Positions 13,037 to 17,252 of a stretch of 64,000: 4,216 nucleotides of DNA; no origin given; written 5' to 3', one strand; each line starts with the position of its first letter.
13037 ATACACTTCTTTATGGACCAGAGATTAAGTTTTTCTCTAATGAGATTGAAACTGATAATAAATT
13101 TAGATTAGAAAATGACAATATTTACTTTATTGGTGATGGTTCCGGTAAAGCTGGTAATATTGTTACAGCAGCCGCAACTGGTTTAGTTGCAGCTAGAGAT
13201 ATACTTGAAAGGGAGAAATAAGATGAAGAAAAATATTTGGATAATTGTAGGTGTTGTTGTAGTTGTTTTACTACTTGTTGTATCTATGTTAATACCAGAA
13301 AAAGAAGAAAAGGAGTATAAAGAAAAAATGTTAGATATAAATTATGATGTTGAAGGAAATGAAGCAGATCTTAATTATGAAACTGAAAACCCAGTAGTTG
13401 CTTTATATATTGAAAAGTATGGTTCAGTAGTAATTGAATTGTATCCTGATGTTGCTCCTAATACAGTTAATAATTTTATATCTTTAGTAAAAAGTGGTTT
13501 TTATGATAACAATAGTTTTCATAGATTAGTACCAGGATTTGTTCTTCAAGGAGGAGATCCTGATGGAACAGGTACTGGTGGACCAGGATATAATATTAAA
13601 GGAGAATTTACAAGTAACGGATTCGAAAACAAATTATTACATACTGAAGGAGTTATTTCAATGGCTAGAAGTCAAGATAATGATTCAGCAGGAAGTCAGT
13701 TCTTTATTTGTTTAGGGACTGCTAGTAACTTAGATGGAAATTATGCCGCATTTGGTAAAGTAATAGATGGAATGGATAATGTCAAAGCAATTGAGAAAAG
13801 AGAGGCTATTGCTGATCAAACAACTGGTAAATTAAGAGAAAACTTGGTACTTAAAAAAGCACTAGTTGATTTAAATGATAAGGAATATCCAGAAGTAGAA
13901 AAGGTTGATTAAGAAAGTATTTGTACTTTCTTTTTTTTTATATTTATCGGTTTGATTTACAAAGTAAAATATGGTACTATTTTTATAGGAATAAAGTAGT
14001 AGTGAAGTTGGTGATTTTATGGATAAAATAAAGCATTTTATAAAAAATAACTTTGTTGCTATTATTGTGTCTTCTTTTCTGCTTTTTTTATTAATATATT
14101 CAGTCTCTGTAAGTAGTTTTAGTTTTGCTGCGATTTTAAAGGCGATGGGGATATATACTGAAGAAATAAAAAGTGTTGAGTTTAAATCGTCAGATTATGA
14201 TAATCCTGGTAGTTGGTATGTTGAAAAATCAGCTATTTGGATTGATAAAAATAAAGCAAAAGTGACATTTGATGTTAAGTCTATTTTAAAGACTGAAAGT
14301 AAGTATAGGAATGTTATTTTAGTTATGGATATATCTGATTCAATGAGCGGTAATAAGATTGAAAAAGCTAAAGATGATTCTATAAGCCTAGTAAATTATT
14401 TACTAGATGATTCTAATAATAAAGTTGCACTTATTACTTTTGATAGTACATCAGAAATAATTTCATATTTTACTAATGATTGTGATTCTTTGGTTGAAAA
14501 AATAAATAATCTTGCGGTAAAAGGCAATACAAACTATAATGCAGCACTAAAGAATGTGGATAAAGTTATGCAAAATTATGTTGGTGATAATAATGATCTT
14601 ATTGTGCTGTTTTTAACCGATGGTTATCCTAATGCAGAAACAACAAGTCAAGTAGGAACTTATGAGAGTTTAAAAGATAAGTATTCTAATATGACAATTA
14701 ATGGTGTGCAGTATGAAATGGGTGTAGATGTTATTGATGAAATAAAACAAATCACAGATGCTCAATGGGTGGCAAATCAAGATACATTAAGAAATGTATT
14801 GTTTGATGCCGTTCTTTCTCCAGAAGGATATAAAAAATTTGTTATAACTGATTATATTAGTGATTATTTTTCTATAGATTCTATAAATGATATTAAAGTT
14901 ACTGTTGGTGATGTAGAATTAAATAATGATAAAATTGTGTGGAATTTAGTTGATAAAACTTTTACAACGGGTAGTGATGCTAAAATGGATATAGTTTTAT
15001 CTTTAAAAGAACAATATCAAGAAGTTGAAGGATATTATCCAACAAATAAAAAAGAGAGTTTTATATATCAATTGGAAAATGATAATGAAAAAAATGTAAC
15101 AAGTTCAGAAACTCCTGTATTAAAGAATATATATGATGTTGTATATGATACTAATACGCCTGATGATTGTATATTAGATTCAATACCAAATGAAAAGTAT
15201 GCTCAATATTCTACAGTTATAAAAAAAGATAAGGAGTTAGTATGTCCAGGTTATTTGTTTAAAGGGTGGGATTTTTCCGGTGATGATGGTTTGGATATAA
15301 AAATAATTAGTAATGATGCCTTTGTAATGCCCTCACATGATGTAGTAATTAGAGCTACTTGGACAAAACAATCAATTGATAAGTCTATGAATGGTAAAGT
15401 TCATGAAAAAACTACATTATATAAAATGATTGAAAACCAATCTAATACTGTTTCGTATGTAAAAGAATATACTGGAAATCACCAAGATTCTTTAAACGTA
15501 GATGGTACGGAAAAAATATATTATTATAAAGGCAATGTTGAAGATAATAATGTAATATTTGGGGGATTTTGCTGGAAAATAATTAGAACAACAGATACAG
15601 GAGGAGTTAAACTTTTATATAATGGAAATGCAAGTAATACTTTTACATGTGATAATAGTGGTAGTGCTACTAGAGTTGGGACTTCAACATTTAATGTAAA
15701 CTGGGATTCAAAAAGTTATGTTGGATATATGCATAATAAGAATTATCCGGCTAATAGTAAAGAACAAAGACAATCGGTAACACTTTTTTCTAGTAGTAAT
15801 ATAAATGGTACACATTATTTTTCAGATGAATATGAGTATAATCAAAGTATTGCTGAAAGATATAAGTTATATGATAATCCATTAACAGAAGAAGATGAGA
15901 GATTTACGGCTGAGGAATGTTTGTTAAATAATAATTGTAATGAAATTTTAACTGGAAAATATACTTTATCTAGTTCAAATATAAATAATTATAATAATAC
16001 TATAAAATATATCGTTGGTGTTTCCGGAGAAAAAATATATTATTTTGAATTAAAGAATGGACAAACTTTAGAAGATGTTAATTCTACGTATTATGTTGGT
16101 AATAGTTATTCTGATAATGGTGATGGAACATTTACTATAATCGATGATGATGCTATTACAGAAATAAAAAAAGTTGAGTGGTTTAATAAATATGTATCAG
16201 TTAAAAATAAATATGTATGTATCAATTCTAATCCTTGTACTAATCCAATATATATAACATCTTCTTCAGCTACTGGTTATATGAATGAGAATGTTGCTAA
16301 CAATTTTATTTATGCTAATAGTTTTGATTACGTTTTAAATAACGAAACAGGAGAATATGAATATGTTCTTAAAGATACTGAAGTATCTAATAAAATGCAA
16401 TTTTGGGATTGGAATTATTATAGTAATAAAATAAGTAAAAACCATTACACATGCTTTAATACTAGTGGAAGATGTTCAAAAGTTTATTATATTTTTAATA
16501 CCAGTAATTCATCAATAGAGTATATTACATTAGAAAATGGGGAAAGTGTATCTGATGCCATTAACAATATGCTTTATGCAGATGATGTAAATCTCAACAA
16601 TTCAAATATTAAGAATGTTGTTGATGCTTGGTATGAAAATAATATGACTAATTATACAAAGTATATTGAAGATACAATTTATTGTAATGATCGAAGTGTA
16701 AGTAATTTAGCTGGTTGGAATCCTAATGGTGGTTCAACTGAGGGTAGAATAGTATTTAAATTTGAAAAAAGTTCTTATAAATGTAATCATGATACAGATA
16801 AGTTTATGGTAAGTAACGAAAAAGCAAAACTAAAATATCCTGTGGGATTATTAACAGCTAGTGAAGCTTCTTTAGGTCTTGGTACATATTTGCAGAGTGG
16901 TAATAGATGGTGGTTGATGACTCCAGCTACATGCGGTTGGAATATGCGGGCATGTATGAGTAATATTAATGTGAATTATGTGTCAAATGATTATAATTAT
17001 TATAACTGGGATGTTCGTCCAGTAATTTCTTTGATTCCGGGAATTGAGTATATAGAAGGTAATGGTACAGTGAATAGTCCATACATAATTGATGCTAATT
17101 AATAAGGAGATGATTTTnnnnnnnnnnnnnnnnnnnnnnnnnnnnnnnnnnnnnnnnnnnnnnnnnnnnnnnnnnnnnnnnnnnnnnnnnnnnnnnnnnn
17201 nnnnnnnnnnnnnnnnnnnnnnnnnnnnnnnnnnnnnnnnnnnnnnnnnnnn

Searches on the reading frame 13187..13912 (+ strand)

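Call 18: search_protein_families(library=pfam, proteins=[window:13187-13912:+])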
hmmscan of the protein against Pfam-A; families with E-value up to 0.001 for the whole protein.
window:13187-13912:+ (241 aa): 1 family
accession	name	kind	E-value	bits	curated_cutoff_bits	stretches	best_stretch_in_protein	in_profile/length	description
PF00160.26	Pro_isomerase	-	1.8e-45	155.5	21.7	1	73-209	4-144/159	Cyclophilin type peptidyl-prolyl cis-trans isomerase/CLD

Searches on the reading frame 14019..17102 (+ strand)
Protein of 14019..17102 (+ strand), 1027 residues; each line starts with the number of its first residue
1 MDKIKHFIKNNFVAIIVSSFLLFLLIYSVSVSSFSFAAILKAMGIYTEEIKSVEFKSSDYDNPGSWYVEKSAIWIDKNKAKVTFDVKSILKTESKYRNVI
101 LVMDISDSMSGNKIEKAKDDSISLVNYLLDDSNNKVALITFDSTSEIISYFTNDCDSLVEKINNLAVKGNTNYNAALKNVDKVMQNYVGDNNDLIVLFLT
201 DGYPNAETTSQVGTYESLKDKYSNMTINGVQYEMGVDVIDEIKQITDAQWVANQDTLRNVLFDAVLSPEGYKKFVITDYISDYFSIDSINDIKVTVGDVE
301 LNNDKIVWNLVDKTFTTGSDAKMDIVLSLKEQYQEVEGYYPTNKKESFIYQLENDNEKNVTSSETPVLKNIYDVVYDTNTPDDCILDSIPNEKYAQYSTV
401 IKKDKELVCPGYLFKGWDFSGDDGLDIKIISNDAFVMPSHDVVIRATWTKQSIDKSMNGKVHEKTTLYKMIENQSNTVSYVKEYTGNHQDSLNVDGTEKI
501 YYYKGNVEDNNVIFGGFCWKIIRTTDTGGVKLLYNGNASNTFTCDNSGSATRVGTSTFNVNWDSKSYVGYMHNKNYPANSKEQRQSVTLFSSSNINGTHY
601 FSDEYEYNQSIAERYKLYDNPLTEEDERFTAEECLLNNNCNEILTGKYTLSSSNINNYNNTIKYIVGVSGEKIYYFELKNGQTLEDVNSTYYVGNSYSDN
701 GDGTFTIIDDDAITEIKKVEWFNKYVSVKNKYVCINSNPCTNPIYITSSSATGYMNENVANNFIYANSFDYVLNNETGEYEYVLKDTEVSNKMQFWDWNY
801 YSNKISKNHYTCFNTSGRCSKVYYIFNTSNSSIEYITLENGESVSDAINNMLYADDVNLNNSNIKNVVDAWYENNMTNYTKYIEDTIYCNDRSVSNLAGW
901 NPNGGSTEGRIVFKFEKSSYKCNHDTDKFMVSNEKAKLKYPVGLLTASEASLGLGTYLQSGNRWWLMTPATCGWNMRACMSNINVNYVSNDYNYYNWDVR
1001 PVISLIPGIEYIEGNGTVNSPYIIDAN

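Call 18: search_protein_families(library=pfam, proteins=[window:14019-17102:+])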
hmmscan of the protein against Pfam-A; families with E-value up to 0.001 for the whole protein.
window:14019-17102:+ (1027 aa): 3 families
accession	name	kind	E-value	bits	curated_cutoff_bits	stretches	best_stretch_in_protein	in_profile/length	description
PF13519.12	VWA_2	-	2.7e-15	57.3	27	1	99-202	1-106/107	von Willebrand factor type A domain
PF00092.34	VWA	-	1.3e-09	39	23.8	1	98-245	1-150/174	von Willebrand factor type A domain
PF13768.12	VWA_3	-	7.5e-05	23.3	27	1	98-212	2-115/155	von Willebrand factor type A domain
